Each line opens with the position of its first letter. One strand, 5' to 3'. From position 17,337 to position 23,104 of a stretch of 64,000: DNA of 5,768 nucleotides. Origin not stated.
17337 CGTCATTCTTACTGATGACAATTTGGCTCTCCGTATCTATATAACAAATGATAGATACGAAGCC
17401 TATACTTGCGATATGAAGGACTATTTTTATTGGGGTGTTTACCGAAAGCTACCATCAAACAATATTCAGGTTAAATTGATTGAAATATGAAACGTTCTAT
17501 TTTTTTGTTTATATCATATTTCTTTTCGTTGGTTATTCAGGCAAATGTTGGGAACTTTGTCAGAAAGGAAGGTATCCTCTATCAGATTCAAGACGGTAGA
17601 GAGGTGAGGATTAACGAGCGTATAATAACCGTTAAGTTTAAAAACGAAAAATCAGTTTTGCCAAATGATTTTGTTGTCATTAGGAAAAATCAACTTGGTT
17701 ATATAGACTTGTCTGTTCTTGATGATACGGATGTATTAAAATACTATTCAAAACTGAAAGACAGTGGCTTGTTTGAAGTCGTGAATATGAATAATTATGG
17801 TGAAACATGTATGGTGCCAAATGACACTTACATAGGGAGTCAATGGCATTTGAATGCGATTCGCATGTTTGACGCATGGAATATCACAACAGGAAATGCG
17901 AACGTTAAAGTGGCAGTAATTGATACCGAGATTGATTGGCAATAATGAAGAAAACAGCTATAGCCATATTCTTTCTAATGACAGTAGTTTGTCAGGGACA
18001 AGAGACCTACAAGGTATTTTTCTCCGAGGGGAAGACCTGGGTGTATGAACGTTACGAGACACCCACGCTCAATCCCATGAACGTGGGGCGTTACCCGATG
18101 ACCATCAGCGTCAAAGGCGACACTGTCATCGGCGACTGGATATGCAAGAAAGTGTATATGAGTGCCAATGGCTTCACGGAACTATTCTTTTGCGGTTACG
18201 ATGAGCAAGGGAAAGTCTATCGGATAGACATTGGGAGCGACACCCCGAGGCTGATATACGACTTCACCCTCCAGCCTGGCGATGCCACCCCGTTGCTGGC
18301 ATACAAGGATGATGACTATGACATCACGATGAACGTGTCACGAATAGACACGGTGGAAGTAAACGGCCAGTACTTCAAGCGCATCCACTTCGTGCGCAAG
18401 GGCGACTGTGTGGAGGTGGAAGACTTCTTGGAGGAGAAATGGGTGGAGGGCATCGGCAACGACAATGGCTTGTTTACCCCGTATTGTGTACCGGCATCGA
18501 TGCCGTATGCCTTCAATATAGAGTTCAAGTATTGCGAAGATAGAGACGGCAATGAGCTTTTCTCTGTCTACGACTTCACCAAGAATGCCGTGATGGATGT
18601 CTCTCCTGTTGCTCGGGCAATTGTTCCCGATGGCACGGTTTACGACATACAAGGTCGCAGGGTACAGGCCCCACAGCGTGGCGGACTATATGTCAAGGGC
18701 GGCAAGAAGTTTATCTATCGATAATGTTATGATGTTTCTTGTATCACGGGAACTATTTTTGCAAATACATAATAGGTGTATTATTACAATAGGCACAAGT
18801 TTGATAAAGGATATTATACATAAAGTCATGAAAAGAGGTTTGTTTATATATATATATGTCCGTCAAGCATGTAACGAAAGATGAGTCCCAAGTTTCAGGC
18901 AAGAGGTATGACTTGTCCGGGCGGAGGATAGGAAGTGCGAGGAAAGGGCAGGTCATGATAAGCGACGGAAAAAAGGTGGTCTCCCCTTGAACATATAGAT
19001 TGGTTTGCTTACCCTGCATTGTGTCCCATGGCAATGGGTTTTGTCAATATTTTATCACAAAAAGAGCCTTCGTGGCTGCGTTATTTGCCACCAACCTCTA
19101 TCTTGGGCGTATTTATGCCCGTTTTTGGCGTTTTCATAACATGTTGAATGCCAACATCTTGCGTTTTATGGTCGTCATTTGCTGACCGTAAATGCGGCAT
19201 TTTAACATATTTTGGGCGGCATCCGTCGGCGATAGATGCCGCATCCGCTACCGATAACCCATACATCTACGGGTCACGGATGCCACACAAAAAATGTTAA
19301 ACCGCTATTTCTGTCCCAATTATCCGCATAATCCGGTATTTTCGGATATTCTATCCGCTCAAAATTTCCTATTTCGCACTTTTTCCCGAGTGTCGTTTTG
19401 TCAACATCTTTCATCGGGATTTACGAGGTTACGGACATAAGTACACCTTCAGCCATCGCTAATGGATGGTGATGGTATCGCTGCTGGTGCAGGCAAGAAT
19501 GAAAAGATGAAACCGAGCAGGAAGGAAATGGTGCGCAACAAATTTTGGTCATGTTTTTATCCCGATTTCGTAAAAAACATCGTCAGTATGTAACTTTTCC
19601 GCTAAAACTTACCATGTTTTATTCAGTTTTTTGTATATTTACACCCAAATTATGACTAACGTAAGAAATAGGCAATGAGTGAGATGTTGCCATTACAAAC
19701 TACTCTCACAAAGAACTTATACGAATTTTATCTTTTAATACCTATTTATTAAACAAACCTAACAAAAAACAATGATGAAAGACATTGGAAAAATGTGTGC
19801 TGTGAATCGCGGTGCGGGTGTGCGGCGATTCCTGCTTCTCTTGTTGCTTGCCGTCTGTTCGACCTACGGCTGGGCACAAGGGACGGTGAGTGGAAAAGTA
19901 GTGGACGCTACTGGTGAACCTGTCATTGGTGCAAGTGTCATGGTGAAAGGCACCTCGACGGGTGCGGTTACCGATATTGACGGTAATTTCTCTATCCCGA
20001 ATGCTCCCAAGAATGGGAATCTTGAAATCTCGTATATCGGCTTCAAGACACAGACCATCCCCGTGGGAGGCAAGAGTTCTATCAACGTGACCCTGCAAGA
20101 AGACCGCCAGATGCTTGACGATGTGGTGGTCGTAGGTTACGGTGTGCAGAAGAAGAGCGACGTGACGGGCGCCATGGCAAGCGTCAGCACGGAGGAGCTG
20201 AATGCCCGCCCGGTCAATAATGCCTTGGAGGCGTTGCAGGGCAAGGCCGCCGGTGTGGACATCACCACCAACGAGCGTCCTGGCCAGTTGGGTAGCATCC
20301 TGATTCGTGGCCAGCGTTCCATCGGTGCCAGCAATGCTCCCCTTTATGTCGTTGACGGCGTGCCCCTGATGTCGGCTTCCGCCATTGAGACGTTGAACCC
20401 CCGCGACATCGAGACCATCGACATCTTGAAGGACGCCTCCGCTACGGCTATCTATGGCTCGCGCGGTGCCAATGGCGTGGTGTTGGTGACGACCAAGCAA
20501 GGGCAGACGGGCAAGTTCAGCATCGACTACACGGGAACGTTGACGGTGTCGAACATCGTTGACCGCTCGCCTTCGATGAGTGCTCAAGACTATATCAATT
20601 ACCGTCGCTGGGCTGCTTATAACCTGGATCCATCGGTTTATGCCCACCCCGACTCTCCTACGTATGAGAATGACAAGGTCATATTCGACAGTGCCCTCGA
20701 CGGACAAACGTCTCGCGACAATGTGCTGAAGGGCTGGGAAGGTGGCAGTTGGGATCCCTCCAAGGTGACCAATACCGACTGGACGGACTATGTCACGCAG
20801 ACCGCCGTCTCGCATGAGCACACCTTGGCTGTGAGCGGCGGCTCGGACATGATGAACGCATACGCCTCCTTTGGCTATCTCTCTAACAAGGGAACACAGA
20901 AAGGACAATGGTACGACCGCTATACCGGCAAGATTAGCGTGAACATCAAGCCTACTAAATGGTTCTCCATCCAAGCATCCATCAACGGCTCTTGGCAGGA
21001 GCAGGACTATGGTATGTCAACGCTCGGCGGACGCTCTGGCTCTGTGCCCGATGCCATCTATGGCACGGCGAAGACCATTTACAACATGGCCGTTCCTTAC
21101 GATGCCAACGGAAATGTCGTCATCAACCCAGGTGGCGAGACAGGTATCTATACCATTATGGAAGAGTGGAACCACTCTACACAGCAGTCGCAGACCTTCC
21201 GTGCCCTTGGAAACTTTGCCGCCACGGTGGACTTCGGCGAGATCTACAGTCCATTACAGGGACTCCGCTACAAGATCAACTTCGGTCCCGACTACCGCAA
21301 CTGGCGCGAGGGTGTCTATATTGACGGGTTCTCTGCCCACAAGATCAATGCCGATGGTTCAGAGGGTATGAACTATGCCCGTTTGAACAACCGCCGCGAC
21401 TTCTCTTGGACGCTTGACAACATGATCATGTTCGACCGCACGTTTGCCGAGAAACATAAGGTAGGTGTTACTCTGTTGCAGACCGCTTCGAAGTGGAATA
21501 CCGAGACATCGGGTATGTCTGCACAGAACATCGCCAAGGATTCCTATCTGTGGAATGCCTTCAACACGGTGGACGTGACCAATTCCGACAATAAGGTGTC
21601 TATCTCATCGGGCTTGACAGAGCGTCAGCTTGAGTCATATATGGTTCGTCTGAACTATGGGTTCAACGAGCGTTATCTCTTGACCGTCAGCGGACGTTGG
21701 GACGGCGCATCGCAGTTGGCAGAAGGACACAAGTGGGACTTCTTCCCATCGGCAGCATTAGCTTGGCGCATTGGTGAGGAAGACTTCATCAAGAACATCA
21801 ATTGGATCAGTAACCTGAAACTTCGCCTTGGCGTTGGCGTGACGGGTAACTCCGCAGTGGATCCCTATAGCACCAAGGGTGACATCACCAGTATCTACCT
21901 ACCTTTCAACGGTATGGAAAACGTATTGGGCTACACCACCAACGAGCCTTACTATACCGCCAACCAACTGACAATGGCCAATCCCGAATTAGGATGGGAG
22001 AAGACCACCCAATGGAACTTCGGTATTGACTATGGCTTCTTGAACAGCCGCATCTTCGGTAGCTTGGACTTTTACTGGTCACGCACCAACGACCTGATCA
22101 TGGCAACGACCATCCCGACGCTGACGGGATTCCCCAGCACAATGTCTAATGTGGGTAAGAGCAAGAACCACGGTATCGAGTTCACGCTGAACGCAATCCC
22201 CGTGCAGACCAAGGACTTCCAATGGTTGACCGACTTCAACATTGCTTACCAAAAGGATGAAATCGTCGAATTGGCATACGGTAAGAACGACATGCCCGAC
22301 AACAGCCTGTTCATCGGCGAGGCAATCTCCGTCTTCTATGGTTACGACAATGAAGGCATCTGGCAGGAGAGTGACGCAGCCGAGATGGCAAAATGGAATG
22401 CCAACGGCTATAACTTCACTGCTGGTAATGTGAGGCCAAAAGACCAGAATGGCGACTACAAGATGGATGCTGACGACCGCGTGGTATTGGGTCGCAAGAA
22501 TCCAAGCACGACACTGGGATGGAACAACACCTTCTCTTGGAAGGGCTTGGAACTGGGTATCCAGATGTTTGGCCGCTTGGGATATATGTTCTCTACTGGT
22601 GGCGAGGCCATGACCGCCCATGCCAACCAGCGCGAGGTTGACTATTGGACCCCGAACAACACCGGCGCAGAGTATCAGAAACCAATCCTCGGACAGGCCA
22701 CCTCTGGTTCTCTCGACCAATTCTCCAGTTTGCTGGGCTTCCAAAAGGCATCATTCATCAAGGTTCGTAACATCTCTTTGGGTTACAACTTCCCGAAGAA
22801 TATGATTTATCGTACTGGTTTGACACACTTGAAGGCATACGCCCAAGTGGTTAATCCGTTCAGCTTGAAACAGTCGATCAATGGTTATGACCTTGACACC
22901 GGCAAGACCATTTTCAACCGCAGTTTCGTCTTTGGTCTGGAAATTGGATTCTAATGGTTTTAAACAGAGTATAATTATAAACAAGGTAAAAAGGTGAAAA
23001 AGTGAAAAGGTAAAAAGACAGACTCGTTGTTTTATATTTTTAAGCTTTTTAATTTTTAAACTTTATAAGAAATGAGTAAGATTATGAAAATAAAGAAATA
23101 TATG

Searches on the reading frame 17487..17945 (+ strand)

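Call 72: search_protein_families(library=pfam, proteins=[window:17487-17945:+], max_evalue=0.1)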
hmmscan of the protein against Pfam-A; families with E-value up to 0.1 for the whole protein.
window:17487-17945:+ (152 aa): 1 family
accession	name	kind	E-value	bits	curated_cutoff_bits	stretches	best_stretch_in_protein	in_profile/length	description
PF17353.8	DUF5381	-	0.09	13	26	0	6-76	49-118/170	Family of unknown function (DUF5381)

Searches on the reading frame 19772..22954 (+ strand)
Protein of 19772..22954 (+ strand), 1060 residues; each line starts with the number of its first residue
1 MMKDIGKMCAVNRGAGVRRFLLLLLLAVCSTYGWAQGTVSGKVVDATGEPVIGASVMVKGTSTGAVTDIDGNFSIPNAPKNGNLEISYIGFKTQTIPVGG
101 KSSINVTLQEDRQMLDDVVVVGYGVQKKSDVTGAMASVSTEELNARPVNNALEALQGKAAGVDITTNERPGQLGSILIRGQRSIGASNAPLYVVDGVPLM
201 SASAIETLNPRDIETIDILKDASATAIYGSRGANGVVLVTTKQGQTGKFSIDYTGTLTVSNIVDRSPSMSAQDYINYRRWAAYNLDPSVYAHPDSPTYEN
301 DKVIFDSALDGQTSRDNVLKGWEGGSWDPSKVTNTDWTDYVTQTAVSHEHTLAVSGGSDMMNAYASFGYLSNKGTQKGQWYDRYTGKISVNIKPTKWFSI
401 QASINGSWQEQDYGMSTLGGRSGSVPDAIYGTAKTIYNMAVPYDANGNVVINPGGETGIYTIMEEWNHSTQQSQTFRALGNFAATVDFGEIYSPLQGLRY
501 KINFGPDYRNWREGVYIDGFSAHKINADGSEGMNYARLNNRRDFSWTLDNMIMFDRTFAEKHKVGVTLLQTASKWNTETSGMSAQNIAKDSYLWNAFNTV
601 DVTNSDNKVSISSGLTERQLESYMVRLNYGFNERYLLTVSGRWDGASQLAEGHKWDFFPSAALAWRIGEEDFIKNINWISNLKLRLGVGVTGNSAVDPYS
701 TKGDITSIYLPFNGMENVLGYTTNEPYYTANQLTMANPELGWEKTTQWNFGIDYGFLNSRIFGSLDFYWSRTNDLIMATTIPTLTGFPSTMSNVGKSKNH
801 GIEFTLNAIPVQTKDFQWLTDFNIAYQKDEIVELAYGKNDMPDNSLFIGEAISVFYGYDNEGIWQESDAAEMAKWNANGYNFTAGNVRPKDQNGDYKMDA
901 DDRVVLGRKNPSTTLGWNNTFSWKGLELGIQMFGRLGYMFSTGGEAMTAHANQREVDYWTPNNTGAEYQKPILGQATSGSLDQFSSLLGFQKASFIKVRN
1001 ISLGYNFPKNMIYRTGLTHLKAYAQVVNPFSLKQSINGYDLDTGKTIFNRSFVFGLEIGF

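Call 69: search_protein_families(library=pfam, proteins=[window:19772-22954:+], max_evalue=0.00001)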
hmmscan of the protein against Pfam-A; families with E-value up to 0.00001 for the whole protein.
window:19772-22954:+ (1060 aa): 4 families
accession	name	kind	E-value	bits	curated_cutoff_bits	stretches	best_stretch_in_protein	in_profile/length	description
PF13715.12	CarbopepD_reg_2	-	8.2e-21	74.3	32.2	1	39-120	1-88/88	CarboxypepD_reg-like domain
PF07715.20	Plug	-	1.2e-19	71.2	23.9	1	128-236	2-107/107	TonB-dependent Receptor Plug Domain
PF00593.30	TonB_dep_Rec_b-barrel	-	9.2e-18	65.7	27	1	438-915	29-414/436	TonB dependent receptor-like, beta-barrel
PF13620.12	CarboxypepD_reg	-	7.1e-14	52.4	32.3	1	38-109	1-82/82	Carboxypeptidase regulatory-like domain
